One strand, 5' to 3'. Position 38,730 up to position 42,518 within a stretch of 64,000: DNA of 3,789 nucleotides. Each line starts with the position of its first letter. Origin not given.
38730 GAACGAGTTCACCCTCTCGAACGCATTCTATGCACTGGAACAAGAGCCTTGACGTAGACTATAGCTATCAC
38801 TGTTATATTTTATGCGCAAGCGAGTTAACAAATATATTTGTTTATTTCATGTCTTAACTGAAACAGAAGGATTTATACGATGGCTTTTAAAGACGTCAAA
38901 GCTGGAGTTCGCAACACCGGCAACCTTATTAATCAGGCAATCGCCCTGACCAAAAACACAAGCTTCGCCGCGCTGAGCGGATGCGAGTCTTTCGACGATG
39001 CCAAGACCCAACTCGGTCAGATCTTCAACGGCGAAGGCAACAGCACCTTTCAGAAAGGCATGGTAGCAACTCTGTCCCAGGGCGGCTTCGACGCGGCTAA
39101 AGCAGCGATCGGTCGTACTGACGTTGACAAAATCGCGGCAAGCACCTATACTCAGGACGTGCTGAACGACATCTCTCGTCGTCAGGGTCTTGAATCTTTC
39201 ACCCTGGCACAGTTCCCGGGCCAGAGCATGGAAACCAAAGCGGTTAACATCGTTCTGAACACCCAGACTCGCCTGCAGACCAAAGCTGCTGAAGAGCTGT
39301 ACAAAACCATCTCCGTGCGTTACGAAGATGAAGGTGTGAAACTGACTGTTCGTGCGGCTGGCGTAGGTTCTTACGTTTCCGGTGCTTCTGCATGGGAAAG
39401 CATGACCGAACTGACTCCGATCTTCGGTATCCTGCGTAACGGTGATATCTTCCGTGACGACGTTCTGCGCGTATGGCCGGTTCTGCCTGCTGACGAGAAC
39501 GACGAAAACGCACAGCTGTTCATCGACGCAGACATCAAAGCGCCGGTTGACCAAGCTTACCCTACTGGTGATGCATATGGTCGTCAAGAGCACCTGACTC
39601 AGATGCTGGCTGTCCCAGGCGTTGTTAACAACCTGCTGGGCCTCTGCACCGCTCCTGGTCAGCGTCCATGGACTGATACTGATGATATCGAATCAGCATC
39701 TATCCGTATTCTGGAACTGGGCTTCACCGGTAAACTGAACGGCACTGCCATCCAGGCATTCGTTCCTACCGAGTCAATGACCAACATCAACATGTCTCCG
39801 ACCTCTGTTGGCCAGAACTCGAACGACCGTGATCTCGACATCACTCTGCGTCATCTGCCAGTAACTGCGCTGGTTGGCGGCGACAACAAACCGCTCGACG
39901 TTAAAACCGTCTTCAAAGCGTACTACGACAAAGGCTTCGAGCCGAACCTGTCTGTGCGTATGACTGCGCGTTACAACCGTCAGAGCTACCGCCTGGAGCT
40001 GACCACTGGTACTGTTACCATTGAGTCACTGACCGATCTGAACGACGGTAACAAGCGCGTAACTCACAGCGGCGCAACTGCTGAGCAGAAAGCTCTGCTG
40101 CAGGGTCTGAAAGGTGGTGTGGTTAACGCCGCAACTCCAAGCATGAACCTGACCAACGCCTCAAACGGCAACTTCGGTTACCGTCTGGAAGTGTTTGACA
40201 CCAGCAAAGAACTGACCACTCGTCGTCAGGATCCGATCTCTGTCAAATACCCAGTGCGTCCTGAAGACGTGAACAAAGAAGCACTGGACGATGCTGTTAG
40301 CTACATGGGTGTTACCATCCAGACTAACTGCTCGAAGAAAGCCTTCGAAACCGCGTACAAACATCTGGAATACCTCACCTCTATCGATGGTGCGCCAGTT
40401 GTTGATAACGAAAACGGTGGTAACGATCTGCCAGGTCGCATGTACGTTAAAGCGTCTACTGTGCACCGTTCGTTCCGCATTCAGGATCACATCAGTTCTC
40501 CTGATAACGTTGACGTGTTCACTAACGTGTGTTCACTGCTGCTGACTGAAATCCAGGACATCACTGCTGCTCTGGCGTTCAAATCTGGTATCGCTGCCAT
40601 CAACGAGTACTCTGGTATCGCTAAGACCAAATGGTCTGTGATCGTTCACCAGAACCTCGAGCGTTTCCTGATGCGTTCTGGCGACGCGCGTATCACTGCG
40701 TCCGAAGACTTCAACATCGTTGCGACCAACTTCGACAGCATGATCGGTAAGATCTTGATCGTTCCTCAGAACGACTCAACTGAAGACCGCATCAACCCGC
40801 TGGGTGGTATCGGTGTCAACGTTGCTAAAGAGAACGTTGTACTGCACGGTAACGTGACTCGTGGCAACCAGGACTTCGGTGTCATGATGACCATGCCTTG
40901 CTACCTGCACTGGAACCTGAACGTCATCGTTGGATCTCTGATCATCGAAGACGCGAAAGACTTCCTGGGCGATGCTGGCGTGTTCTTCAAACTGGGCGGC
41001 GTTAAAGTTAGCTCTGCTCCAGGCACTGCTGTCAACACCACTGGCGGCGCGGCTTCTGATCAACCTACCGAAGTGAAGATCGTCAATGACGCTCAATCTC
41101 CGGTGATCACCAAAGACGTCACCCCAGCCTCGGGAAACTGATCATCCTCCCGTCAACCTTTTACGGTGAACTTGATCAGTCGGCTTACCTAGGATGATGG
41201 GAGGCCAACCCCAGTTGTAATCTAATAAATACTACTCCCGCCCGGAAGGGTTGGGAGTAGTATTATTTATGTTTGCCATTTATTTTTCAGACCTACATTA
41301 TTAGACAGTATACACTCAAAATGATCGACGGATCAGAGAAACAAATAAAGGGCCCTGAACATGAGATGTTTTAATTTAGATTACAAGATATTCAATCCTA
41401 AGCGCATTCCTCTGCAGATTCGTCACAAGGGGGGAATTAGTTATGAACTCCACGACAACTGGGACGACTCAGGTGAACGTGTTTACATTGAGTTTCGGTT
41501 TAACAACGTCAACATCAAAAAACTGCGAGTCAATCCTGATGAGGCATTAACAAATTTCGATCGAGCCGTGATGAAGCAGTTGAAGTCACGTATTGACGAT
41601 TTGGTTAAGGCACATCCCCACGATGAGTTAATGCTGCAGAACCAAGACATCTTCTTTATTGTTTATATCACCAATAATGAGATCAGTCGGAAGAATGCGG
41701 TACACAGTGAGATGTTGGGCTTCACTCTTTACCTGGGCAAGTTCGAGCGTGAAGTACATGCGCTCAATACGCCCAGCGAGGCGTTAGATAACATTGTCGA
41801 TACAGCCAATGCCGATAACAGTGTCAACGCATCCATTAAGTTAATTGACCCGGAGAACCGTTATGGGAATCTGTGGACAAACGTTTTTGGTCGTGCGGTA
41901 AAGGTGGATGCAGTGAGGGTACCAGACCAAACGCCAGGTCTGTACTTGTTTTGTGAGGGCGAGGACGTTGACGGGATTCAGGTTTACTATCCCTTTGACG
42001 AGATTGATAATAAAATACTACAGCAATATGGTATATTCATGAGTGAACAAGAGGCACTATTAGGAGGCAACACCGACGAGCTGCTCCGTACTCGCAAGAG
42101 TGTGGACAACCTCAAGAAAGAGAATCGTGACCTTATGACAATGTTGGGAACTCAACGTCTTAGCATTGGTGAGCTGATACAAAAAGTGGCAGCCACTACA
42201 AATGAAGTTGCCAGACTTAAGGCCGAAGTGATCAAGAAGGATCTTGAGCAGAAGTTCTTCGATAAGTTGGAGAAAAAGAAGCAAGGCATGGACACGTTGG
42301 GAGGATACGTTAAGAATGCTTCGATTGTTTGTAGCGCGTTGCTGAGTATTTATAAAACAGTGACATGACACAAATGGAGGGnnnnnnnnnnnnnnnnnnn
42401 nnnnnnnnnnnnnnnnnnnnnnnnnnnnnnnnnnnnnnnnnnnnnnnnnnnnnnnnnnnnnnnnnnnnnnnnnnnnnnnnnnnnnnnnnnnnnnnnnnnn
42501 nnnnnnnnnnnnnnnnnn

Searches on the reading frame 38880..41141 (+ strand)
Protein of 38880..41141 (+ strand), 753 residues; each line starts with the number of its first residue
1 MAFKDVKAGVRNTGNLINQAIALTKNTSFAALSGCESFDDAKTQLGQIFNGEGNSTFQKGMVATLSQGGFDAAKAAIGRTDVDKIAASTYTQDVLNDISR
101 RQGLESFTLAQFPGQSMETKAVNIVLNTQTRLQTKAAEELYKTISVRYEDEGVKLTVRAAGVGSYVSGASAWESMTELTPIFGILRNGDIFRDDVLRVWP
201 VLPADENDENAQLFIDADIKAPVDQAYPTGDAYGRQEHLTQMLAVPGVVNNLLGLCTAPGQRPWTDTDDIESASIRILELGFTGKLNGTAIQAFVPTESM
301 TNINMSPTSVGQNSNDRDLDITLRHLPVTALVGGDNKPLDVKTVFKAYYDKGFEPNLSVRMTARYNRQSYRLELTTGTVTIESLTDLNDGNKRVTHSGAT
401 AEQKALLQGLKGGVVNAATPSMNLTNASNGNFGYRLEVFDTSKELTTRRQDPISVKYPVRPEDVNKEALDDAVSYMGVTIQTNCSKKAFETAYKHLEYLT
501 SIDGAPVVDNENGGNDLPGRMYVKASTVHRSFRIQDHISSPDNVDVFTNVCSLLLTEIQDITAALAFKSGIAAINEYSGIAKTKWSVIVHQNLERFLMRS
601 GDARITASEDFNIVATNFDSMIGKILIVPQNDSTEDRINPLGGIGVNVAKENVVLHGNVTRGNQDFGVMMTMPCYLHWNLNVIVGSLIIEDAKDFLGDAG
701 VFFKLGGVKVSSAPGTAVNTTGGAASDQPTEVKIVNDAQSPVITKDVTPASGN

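Call 23: search_protein_families(library=phrogs, proteins=[window:38880-41141:+], max_evalue=0.001)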
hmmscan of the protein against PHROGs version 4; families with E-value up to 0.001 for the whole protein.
window:38880-41141:+ (753 aa): 1 family
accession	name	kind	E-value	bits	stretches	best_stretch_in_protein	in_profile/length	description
phrog_3231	-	head and packaging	1.5e-140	470.6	1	17-717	23-737/746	major head protein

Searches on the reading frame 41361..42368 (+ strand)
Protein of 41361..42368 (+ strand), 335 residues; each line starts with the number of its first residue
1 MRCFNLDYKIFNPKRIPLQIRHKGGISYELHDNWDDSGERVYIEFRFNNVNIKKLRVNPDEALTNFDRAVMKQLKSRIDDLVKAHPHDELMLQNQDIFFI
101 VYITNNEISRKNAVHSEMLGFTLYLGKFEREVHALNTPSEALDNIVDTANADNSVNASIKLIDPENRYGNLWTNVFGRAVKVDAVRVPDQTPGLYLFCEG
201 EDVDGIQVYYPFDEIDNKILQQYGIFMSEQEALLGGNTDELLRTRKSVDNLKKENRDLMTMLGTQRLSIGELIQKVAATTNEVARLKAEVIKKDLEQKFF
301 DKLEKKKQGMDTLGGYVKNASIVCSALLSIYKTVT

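Call 37: search_protein_families(library=phrogs, proteins=[window:41361-42368:+], max_evalue=0.001)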
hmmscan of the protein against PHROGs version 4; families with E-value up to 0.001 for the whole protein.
window:41361-42368:+ (335 aa): 2 families
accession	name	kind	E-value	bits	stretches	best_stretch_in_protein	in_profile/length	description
phrog_27591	-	unknown function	3.6e-29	102.9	1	3-290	15-325/381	-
phrog_7727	-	unknown function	3.6e-10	40.3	1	151-288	173-292/377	-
